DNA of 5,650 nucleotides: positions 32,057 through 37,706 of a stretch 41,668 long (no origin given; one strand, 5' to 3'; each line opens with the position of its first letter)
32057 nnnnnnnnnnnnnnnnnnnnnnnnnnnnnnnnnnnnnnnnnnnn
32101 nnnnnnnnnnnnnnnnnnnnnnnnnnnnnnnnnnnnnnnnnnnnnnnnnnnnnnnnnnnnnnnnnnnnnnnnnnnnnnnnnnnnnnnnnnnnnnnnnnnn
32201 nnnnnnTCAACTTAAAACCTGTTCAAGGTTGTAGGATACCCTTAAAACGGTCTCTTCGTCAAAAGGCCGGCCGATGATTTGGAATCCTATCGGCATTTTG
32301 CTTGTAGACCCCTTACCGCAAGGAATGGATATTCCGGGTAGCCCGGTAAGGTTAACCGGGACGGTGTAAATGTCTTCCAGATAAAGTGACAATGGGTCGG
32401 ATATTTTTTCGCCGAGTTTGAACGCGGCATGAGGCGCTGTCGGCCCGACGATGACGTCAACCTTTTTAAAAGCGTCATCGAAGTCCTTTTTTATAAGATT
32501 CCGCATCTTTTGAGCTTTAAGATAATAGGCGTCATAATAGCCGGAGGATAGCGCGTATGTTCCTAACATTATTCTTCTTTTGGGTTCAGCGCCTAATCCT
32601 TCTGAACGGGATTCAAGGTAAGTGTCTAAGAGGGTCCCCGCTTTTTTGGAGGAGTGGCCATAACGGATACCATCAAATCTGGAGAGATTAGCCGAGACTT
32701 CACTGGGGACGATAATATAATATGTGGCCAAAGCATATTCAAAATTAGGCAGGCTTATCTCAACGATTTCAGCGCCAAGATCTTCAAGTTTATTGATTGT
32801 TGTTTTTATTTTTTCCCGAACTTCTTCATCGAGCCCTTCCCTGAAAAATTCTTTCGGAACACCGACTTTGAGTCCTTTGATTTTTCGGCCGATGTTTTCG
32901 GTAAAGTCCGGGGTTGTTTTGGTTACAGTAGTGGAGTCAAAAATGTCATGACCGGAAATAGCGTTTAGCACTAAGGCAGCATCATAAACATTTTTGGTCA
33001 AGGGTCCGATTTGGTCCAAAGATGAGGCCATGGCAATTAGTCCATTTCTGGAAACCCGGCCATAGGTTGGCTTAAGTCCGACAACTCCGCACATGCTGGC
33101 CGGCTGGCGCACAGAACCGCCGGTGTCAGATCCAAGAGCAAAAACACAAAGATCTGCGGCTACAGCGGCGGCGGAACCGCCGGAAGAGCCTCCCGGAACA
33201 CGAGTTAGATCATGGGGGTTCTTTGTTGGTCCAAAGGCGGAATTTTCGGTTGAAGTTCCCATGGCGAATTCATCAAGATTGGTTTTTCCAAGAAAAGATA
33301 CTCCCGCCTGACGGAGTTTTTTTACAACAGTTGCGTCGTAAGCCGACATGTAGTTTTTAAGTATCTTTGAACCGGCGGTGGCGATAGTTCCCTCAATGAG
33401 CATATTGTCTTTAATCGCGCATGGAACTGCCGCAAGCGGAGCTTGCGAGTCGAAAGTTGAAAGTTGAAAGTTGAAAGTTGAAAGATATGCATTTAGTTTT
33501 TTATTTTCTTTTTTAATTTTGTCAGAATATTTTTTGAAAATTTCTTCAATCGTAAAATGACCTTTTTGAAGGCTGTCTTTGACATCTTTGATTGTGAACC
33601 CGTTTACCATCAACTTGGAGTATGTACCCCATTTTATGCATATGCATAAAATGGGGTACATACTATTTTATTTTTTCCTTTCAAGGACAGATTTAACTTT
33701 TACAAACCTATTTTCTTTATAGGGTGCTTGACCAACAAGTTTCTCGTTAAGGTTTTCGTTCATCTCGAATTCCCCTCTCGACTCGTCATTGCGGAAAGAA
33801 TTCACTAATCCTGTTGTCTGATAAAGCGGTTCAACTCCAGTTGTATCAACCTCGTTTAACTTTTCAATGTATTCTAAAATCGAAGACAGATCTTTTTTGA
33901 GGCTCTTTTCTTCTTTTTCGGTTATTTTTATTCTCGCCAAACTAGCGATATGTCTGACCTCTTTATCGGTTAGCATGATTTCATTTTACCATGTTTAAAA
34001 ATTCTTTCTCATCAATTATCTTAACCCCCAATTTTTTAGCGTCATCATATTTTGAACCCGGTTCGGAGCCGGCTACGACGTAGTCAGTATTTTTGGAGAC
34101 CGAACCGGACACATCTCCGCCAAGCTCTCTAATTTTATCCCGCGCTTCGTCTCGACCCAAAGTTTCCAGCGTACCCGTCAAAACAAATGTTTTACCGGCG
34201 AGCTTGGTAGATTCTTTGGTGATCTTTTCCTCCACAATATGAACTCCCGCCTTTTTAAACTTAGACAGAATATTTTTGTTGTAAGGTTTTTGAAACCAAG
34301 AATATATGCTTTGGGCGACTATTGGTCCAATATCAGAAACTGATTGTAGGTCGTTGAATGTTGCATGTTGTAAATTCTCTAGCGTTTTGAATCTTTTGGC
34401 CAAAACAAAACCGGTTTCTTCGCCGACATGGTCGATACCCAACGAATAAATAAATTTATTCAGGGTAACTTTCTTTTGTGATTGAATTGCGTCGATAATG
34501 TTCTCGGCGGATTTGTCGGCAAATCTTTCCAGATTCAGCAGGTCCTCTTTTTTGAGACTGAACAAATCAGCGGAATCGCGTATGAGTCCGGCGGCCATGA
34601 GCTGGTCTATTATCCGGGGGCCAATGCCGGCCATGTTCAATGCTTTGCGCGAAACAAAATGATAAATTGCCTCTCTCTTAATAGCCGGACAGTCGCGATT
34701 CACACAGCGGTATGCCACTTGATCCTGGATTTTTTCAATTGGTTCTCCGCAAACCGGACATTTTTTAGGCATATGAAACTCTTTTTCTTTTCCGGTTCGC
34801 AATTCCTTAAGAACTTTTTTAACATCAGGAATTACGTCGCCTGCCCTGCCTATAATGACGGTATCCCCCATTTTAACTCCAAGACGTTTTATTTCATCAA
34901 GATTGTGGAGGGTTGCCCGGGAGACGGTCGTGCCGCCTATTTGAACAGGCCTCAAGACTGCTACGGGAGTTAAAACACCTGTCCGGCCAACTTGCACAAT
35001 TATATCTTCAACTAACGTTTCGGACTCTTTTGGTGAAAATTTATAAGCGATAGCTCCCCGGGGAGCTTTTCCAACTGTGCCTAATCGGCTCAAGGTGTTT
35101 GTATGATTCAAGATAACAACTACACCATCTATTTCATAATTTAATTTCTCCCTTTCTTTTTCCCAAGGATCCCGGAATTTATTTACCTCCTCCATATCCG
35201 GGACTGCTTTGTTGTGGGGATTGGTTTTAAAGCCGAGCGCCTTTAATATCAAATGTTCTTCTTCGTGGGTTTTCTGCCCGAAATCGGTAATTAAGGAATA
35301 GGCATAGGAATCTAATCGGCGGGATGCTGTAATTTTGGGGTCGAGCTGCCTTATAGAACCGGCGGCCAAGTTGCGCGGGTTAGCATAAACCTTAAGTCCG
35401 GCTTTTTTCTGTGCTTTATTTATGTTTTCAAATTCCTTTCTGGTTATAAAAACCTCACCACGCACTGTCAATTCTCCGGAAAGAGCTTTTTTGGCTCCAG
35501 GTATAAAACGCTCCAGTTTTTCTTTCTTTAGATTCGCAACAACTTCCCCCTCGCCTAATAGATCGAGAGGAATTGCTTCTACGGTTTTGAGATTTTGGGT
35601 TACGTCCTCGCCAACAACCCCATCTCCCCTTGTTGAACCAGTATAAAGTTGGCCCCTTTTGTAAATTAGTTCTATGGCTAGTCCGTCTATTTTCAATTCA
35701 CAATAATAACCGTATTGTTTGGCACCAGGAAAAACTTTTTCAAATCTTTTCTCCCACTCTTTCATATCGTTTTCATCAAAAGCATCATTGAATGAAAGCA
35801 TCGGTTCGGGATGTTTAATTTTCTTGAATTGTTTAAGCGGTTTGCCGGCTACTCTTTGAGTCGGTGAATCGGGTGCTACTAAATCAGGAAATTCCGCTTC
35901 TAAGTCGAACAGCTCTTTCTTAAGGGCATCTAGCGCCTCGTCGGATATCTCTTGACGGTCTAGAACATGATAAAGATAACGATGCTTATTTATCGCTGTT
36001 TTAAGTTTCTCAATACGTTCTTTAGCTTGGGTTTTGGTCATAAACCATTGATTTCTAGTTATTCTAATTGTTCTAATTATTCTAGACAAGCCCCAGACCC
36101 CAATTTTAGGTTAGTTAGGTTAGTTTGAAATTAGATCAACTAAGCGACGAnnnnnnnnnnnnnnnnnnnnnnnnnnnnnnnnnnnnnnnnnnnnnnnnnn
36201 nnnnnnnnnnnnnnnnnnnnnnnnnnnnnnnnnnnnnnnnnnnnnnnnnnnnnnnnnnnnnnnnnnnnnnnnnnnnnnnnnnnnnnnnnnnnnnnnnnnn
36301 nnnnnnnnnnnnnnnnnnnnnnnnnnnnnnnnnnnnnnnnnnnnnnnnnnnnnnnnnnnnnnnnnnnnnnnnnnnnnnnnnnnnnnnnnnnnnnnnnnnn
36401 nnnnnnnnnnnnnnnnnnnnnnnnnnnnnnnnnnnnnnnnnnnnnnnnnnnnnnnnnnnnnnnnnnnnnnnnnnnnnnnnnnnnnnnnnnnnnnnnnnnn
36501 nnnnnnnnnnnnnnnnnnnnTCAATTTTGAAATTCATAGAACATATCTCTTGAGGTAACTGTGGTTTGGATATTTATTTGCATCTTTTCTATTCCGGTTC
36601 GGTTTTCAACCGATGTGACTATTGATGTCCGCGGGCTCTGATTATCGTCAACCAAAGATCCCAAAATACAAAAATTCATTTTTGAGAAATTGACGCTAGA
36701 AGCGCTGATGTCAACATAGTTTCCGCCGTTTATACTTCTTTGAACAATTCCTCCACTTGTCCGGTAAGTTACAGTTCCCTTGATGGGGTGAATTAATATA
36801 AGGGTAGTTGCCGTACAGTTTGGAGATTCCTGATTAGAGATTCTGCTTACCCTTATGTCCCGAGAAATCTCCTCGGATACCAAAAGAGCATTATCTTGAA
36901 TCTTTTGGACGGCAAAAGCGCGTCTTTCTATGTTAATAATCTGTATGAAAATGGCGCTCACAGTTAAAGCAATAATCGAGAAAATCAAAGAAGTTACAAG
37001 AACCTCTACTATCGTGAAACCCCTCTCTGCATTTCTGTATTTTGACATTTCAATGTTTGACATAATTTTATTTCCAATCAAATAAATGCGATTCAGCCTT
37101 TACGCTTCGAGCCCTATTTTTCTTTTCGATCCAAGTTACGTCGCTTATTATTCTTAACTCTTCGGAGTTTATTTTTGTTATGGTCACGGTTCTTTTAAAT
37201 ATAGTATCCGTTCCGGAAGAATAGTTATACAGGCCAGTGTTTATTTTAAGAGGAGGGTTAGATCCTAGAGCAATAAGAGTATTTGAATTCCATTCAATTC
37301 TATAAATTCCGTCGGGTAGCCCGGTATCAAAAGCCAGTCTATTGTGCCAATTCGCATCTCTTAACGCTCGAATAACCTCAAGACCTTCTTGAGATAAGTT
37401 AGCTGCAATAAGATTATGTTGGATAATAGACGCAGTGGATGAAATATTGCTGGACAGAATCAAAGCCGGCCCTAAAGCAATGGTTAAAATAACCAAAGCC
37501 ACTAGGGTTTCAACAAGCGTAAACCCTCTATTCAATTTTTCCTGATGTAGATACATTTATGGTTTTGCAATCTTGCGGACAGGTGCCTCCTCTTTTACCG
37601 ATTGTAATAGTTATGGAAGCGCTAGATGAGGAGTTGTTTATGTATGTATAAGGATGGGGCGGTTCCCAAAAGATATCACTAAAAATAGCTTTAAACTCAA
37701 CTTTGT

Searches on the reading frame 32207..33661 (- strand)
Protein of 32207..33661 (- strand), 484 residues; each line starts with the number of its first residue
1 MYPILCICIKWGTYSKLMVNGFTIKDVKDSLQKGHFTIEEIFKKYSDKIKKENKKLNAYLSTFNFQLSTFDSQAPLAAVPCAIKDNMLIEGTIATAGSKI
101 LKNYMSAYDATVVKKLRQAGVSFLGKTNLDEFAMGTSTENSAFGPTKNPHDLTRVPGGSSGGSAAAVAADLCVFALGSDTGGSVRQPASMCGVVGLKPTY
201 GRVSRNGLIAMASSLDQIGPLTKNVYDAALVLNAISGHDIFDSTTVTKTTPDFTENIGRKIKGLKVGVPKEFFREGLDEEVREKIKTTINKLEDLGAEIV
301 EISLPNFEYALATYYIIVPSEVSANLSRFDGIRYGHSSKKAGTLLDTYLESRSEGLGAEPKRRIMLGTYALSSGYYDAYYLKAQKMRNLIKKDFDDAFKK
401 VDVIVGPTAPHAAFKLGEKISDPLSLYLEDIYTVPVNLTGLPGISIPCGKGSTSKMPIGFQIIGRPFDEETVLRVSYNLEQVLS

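Call 49: search_protein_families(library=pfam, proteins=[window:32207-33661:-], max_evalue=0.001)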
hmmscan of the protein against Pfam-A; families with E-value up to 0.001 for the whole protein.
window:32207-33661:- (484 aa): 1 family
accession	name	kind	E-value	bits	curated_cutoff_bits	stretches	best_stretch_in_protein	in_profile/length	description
PF01425.27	Amidase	-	1.8e-150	502.3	27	1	41-473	2-445/445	Amidase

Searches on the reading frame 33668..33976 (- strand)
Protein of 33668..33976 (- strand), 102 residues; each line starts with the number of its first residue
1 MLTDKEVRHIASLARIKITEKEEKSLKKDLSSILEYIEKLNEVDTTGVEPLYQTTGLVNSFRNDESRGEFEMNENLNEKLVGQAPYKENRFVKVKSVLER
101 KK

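Call 49: search_protein_families(library=pfam, proteins=[window:33668-33976:-], max_evalue=0.001)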
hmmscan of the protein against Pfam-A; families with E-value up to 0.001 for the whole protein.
window:33668-33976:- (102 aa): 1 family
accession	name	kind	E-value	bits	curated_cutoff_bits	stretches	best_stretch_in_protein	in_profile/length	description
PF02686.20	GatC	-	4.3e-19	68.9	23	1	18-94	1-66/66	Glu-tRNAGln amidotransferase C subunit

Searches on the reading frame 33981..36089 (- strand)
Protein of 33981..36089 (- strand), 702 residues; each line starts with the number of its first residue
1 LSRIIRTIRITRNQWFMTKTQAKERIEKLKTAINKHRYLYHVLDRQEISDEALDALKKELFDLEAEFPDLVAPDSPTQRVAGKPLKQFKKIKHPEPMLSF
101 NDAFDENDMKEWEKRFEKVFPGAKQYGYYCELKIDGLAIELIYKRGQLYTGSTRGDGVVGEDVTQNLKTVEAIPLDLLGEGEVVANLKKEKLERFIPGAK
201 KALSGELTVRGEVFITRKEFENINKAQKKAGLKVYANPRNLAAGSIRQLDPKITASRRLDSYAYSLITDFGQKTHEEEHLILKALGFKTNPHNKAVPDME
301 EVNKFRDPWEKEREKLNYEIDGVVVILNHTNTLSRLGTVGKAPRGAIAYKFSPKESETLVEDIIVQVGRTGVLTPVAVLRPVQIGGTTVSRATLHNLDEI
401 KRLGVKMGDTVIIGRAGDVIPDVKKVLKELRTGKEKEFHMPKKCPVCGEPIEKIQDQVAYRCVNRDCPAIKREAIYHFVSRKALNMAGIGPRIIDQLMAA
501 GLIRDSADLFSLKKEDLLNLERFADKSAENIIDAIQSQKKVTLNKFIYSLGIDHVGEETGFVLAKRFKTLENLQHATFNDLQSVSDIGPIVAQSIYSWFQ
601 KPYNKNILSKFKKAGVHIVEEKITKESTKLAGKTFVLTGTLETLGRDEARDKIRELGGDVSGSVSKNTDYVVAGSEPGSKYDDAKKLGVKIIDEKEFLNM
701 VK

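Call 49: search_protein_families(library=pfam, proteins=[window:33981-36089:-], max_evalue=0.001)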
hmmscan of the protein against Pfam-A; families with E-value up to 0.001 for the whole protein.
window:33981-36089:- (702 aa): 9 families
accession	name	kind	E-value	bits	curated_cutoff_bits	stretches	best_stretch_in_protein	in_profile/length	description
PF01653.23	DNA_ligase_aden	-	2.2e-80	270.3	27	1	86-354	2-253/253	NAD-dependent DNA ligase adenylation domain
PF03120.22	DNA_ligase_OB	-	2.1e-32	111.3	32.9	1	357-434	1-78/79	NAD-dependent DNA ligase OB-fold domain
PF12826.13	HHH_2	-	5.7e-23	81.3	27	1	545-607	1-63/64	Helix-hairpin-helix motif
PF00533.33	BRCT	-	2.1e-17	63.5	21.3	1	626-699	2-76/78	BRCA1 C Terminus (BRCT) domain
PF14520.12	HHH_5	-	1.5e-12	48.2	27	2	484-536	5-56/57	Helix-hairpin-helix domain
PF03119.21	DNA_ligase_ZBD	-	1.1e-09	38.4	25.8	1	443-469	1-27/27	NAD-dependent DNA ligase C4 zinc finger domain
PF22745.1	Nlig-Ia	-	2.7e-07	31.6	27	1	23-71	3-51/92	DNA ligase-like, N-terminal NAD+-binding domain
PF12738.14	PTCB-BRCT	-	1.2e-06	28.8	22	1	640-692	8-59/63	twin BRCT domain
PF00633.29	HHH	-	0.0002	21.5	24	1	569-597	1-29/30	Helix-hairpin-helix motif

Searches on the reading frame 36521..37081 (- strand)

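Call 49: search_protein_families(library=pfam, proteins=[window:36521-37081:-], max_evalue=0.001)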
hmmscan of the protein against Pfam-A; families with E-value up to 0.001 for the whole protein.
window:36521-37081:- (186 aa): 1 family
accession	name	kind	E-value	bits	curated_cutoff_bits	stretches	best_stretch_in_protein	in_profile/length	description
PF07963.17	N_methyl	-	1.8e-06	27.7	21.2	1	16-41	1-26/27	Prokaryotic N-terminal methylation motif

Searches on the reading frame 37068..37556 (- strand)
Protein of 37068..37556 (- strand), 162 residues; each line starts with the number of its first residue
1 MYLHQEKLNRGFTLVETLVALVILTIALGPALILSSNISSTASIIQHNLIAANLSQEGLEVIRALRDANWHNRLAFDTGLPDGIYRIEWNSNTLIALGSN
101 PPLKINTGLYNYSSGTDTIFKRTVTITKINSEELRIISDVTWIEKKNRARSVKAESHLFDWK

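Call 49: search_protein_families(library=pfam, proteins=[window:37068-37556:-], max_evalue=0.001)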
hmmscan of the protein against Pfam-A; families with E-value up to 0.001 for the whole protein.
window:37068-37556:- (162 aa): 1 family
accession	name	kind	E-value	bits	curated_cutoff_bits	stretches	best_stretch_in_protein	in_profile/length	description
PF07963.17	N_methyl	-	5.5e-08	32.5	21.2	1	9-31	4-26/27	Prokaryotic N-terminal methylation motif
